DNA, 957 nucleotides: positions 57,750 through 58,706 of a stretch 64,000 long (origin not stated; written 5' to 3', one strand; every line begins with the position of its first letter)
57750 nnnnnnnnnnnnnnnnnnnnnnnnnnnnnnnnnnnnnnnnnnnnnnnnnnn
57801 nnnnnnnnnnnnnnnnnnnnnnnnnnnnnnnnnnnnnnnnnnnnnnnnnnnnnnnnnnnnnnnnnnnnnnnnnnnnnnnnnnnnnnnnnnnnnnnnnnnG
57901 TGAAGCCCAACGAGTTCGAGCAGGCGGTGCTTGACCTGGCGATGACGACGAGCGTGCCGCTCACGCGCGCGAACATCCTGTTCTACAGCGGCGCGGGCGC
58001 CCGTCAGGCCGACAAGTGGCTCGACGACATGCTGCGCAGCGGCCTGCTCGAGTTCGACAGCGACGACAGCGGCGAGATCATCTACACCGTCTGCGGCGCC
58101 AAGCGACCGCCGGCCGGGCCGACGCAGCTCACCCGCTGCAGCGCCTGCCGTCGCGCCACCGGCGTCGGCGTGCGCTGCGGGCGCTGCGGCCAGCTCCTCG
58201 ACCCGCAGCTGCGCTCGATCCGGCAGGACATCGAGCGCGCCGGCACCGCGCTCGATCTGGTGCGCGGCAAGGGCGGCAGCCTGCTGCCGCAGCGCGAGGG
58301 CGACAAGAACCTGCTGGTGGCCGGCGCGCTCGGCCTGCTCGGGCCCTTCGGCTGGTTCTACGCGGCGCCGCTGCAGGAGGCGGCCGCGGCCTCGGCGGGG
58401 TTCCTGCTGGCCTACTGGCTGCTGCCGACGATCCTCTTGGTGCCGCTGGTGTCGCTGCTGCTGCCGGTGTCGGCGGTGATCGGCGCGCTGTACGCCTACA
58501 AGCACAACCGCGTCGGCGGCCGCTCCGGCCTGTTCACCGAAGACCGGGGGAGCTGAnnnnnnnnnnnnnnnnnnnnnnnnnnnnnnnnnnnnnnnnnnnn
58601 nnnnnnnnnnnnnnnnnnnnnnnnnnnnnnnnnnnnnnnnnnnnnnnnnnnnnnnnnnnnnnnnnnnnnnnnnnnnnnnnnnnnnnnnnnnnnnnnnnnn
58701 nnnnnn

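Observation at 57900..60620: Translationally coupled operon: wHTH-zinc-ribbon-2TM membrane protein, tandem-GNAT acetyltransferase, NDP-sugar pyrophosphorylase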

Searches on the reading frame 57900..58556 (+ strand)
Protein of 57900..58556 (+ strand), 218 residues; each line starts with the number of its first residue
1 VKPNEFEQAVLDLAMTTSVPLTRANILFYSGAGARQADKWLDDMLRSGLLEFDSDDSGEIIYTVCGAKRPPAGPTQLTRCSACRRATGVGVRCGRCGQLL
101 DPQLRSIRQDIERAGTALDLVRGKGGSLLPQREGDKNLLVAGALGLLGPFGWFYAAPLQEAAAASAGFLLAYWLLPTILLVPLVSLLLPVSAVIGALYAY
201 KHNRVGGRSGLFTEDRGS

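Call 4: search_protein_families(library=pfam, proteins=[window:57900-58556:+], max_evalue=0.01)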
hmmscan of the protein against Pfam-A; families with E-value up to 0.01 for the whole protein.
window:57900-58556:+ (218 aa): 0 families

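Call 5: search_protein_families(library=ncbifam, proteins=[window:57900-58556:+], max_evalue=0.01)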
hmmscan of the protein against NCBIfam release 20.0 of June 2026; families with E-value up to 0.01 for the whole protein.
window:57900-58556:+ (218 aa): 0 families

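Call 7: find_homologous_proteins(query=window:57900-58556:+)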
Query window:57900-58556:+ (218 aa): 48 proteins with E <= 0.001 among 3743 candidates.
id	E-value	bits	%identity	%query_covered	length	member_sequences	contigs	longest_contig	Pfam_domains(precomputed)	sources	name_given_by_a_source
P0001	1.9e-134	464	95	100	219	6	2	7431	-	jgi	jgi:hypothetical protein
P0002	3.9e-125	433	89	100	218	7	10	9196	-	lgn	-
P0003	4.5e-120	417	86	100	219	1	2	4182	-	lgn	-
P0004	4.5e-106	371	74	100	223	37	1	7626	-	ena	-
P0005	3.0e-103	362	75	98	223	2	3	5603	-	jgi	jgi:hypothetical protein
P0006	3.7e-96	339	69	99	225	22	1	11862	-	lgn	-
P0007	2.0e-87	310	64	100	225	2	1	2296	-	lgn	-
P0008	4.5e-87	309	64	100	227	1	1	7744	-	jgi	jgi:hypothetical protein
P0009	1.1e-86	308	63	100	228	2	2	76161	-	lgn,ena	-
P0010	4.5e-86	306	63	99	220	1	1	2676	-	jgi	jgi:hypothetical protein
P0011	9.1e-86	305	62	100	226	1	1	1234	-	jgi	jgi:hypothetical protein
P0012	2.6e-85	303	61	99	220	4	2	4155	-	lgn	-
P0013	3.6e-85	303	62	100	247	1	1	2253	-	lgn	-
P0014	9.0e-85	301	64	99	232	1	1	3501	-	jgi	jgi:hypothetical protein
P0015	7.8e-84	298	63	99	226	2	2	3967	-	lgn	-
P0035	3.9e-74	267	57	98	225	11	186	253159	-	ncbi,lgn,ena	-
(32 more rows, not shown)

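Call 9: find_encoding_contigs(protein=P0035, flank=8000, max_places=3)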
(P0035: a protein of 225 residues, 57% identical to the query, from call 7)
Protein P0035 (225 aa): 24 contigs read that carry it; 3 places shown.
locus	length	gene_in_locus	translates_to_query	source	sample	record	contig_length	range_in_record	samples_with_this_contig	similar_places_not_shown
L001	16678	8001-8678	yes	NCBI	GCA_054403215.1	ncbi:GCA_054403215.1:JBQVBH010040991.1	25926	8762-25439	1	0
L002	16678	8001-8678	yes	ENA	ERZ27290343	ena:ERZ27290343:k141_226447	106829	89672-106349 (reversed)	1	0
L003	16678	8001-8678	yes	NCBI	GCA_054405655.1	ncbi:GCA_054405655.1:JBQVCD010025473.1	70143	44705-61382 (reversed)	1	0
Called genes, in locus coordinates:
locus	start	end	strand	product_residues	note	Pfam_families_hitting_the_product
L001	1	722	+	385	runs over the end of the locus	PF00069:Pkinase, PF07714:PK_Tyr_Ser-Thr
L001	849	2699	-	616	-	-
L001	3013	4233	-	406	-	PF02412:TSP_3 (faint), PF00691:OmpA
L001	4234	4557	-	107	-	-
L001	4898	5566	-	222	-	-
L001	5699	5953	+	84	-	-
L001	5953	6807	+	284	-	PF13205:Big_5 (weak)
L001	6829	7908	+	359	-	PF03562:MltA, PF06725:3D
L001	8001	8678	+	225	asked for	-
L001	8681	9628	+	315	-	PF00583:Acetyltransf_1 (faint), PF13673:Acetyltransf_10 (faint), PF13508:Acetyltransf_7 (weak)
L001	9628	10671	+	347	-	PF00483:NTP_transferase, PF12804:NTP_transf_3 (weak), PF00132:Hexapep (faint), PF25087:GMPPB_C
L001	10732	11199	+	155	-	-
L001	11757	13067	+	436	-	PF00072:Response_reg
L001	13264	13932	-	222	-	-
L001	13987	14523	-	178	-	-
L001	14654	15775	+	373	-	PF00069:Pkinase, PF07714:PK_Tyr_Ser-Thr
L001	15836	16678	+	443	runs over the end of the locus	?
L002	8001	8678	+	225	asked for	-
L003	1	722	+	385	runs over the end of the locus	PF00069:Pkinase, PF07714:PK_Tyr_Ser-Thr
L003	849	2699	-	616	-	-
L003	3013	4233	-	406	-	PF02412:TSP_3 (faint), PF00691:OmpA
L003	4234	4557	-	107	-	-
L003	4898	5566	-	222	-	-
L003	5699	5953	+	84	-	-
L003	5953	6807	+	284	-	PF13205:Big_5 (weak)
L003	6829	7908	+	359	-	PF03562:MltA, PF06725:3D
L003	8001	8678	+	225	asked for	-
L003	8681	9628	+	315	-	PF00583:Acetyltransf_1 (faint), PF13673:Acetyltransf_10 (faint), PF13508:Acetyltransf_7 (weak)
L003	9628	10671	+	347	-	PF00483:NTP_transferase, PF12804:NTP_transf_3 (weak), PF00132:Hexapep (faint), PF25087:GMPPB_C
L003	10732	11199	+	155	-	-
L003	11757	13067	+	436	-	PF00072:Response_reg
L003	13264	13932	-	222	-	-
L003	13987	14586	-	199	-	-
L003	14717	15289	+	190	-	PF00069:Pkinase, PF07714:PK_Tyr_Ser-Thr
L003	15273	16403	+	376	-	PF01702:TGT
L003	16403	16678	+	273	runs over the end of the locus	PF05430:Methyltransf_30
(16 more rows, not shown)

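Call 10: find_related_loci(query=A1, collection=genome_contigs, flank=8000)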
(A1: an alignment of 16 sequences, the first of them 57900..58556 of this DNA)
Query A1 (218 aa) in genome_contigs; peptide patterns used: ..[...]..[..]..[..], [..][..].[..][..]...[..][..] (x = any residue, [..] = any of these).
261 stretches matched a pattern; 116 encode a relative of the query (tblastn E <= 1e-3); the best 80 are kept; 78 distinct loci.
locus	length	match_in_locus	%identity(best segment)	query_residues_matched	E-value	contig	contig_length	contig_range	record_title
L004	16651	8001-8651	74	1-216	7e-103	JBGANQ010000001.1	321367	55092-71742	MAG: Polyangia bacterium isolate MAG_MBR_H10.6 MBRH10-6_opera_contig_129, whole genome shotgun sequence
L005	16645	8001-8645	59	1-215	3e-82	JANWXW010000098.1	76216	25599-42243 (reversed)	MAG: Myxococcota bacterium isolate SKYG55 k141_332776, whole genome shotgun sequence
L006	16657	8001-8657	63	1-218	3e-82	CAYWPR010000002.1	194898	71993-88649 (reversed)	MAG TPA_asm: uncultured Myxococcales bacterium isolate SRP189682_co2_70 genome assembly, contig: NODE_17_length_194898_c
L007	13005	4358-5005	59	1-215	5e-79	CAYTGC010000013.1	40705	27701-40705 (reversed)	MAG TPA_asm: uncultured Myxococcales bacterium isolate SRP189682_co2_104 genome assembly, contig: NODE_985_length_40705_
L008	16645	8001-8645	60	1-215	8e-77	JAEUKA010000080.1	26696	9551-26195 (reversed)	MAG: Myxococcales bacterium isolate new MAG-83 k141_552739, whole genome shotgun sequence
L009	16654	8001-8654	58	1-218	2e-73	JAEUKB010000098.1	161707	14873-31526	MAG: Myxococcales bacterium isolate new MAG-84 k141_3812716, whole genome shotgun sequence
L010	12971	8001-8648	57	1-215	8e-71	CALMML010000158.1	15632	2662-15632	MAG TPA_asm: uncultured Myxococcales bacterium isolate SRR5676451_bin.61_CONCOCT_v1.1_MAG genome assembly, contig: ERZ72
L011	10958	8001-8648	55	1-215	8e-68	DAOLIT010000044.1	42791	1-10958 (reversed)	MAG TPA_asm: Pseudomonadota bacterium isolate AMR_MDS_0291 NODE_103_length_42791_cov_13.960806, whole genome shotgun seq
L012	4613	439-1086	58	1-215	2e-67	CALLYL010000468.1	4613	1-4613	MAG TPA_asm: uncultured Myxococcales bacterium isolate SRR5676476_bin.50_CONCOCT_v1.1_MAG genome assembly, contig: ERZ72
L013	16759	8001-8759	45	1-214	4e-66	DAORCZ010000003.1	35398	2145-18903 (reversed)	MAG TPA_asm: Pseudomonadota bacterium isolate AMR_MDS_0893 NODE_620_length_35398_cov_7.083128, whole genome shotgun sequ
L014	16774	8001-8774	47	1-216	7e-66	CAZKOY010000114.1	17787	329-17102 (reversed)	MAG TPA_asm: uncultured Myxococcales bacterium isolate SRP189682_co2_316 genome assembly, contig: NODE_4934_length_17787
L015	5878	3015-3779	45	1-214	5e-64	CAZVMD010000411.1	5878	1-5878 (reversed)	MAG TPA_asm: uncultured Myxococcales bacterium isolate SRP189682_co2_147 genome assembly, contig: NODE_30276_length_5878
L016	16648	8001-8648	57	1-215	1e-63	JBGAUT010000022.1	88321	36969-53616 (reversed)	MAG: Polyangia bacterium isolate MAG_MBR_AS.52 MBRAS-52_NODE_22_length_88321_cov_6.150265, whole genome shotgun sequence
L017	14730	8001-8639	47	4-215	3e-57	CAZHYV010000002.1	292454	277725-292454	MAG TPA_asm: uncultured Myxococcales bacterium isolate SRP257259_co1_263 genome assembly, contig: NODE_20_length_292454_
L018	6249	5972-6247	80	1-92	3e-47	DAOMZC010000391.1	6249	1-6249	MAG TPA_asm: Pseudomonadota bacterium isolate AMR_MDS_5610 NODE_3005_length_6249_cov_8.565709, whole genome shotgun sequ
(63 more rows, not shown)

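Call 22: search_solved_structures(query=A1, max_evalue=10)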
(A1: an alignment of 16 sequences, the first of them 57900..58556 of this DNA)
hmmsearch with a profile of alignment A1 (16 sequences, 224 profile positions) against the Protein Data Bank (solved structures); distinct sequences matched with E-value up to 10: 6.
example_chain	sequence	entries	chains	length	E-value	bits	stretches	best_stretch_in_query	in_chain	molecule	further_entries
7a23_n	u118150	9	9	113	0.023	17.3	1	82-158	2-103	P2 | Uncharacterized protein At2g27730, mitochondrial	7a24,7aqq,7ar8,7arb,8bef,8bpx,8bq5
7r91_D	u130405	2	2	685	0.56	12.8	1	18-99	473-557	Isoform 3 of Unconventional myosin-XV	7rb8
7rb9_D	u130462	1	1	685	0.56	12.8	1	18-99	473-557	Isoform 3 of Unconventional myosin-XV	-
7udt_D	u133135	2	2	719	0.59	12.7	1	18-99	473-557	Unconventional myosin-XV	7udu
6x89_P2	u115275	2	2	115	1.3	11.7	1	131-161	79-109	Protein At2g27730, mitochondrial | NDUP2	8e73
7ar7_v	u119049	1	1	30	1.4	11.5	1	135-156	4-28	Uncharacterized protein At2g27730, mitochondrial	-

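Call 31: predict_structure(alignment_id=A2)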
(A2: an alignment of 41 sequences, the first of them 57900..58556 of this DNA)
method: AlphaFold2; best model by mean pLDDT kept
length: 218 residues; sequences in the alignment: 41
mean_pLDDT: 84.3   pTM: 0.49
mean pLDDT of the five models: 84.3, 78.4, 78.0, 78.0, 76.0
residues with pLDDT >= 90: 83; 70-90: 110; 50-70: 15; < 50: 10
segments of 3 or more residues with pLDDT < 50: 122-128
pLDDT, mean of each block of 10 residues (from residue 1): 92 92 94 94 95 91 90 89 89 87 80 61 46 76 87 87 90 88 89 89 81 63
secondary structure, 60 per line:
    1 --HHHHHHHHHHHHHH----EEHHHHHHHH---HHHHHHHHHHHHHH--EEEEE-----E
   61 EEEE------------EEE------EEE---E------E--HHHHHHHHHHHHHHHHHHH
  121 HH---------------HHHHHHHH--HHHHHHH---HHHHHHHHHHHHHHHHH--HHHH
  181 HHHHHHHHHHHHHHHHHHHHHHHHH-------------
elements in order: H3-16 H23-30 H34-47 E50-54 E60-64 E77-79 E86-88 H102-122 H138-145 H148-154 H158-174 H177-205

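Call 63: search_protein_families(library=pfam, alignment_id=A2, max_evalue=1)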
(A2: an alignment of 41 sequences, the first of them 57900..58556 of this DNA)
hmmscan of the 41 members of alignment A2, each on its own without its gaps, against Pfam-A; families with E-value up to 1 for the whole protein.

A. member 1, window:57900-58556:+ (218 aa): 2 families
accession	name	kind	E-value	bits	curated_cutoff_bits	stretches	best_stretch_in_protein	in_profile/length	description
PF24868.1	YABBY_N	-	0.059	13.4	28.6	1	88-109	30-51/60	YABBY, N-terminal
PF24460.1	DUF7575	-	0.11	12.4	28.5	1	90-104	3-17/28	Domain of unknown function (DUF7575)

B. families by the number of members that match (of 41 scanned): 40 families (the first 25 are shown)
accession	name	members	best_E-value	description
PF24460.1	DUF7575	25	0.017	Domain of unknown function (DUF7575)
PF18912.6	DZR_2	22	0.016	Double zinc ribbon domain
PF06224.18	AlkZ-like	17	0.0035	DNA glycosylase AlkZ-like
PF25287.1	zf-B_box_Trim66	12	0.0078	Trim66, B-box zinc-binding domain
PF13545.12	HTH_Crp_2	6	0.00035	Crp-like helix-turn-helix domain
PF13248.11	Zn_ribbon_3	6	0.016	zinc-ribbon domain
PF24033.1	DUF7342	4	0.0059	Family of unknown function (DUF7342)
PF00130.28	C1_1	4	0.14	Phorbol esters/diacylglycerol binding domain (C1 domain)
PF18203.6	IPTL-CTERM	2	0.027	IPTL-CTERM motif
PF05458.17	Siva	2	0.036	Cd27 binding protein (Siva)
PF12773.13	DZR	2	0.042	Double zinc ribbon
PF24868.1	YABBY_N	2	0.059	YABBY, N-terminal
PF24844.1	PolC_DP2_central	2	0.07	DNA polymerase II large subunit DP2, central domain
PF06897.17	DUF1269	1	0.026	Protein of unknown function (DUF1269)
PF02565.21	RecO_C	1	0.034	Recombination protein O C terminal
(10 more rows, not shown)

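Call 64: search_protein_families(library=pfam, proteins=[L001:10732-11199:+, L013:10967-11473:+], max_evalue=1)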
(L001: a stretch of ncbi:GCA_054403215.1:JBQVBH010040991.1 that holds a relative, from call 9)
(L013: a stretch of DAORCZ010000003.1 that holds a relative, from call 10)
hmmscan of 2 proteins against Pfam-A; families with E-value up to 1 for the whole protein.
L001:10732-11199:+ (155 aa): 1 family
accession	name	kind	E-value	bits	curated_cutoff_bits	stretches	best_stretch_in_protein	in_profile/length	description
PF15795.10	Spec3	-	0.14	13.1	27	1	83-149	12-84/85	Ectodermal ciliogenesis protein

L013:10967-11473:+ (168 aa): 1 family
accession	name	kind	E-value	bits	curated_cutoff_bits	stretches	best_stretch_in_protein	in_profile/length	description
PF15795.10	Spec3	-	0.058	14.3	27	1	90-156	11-83/85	Ectodermal ciliogenesis protein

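Call 97: fold_search(model_id=the predicted structure, library=pdb)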
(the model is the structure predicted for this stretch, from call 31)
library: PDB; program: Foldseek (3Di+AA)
matches with E <= 10: 1641; with E <= 0.001: 1
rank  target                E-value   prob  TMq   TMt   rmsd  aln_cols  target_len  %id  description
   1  7vo0_G                1.1e-04  1.00  0.23  0.37  16.1       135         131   15  Streptomyces coelicolor zinc uptake regulator complexed with zinc and DNA (trimer of dimers) (released 2022-08-03)
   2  3mwm_B                2.4e-03  0.99  0.23  0.38  16.5       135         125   15  Graded expression of zinc-responsive genes through two regulatory zinc-binding sites in Zur (released 2011-03-16)
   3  3mwm_A                3.1e-03  0.99  0.23  0.37  16.5       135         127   15  Graded expression of zinc-responsive genes through two regulatory zinc-binding sites in Zur (released 2011-03-16)
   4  2o03                  5.1e-03  0.99  0.25  0.39  13.8       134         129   17  Crystal structure of FurB from M. tuberculosis- a Zinc uptake regulator (released 2007-02-13)
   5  2xig_C                6.9e-03  0.99  0.27  0.38  15.4       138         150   11  The structure of the Helicobacter pylori ferric uptake regulator Fur reveals three functional metal binding sites (released 2011-01-19)
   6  5fd5_E                7.8e-03  0.99  0.25  0.40  12.7       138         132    9  manganese uptake regulator (released 2016-12-28)
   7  5fd5_B                1.0e-02  0.98  0.24  0.37  12.9       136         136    9  manganese uptake regulator (released 2016-12-28)
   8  5fd5_C                1.1e-02  0.98  0.24  0.37  12.8       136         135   10  manganese uptake regulator (released 2016-12-28)
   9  7r4x_Z                1.1e-02  1.00  0.25  0.63   3.5        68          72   16  Cryo-EM reconstruction of the human 40S ribosomal subunit - Full map (released 2023-02-22)
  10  9ire_A                1.1e-02  0.99  0.26  0.36  14.1       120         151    9  CRYSTAL STRUCTURE OF Bacillus cereus FERRIC UPTAKE REGULATOR (released 2025-07-23)
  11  5fd5_A                1.1e-02  0.98  0.24  0.37  12.8       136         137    9  manganese uptake regulator (released 2016-12-28)
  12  7dh8                  1.3e-02  0.97  0.23  0.34  16.0       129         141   16  Crystal structure of holo XcZur (released 2021-06-09)
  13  4ray_A                1.4e-02  0.98  0.24  0.38  14.8       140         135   11  Crystal structure of Magnetospirillum gryphiswaldense MSR-1 Apo-Fur (released 2015-07-15)
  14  5fd5_D                1.7e-02  0.99  0.25  0.40  12.6       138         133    9  manganese uptake regulator (released 2016-12-28)
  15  7ne9_AAA              1.7e-02  0.98  0.24  0.42  13.8       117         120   18  A single sensor controls large variations in zinc quotas in a marine cyanobacterium (released 2022-03-02)
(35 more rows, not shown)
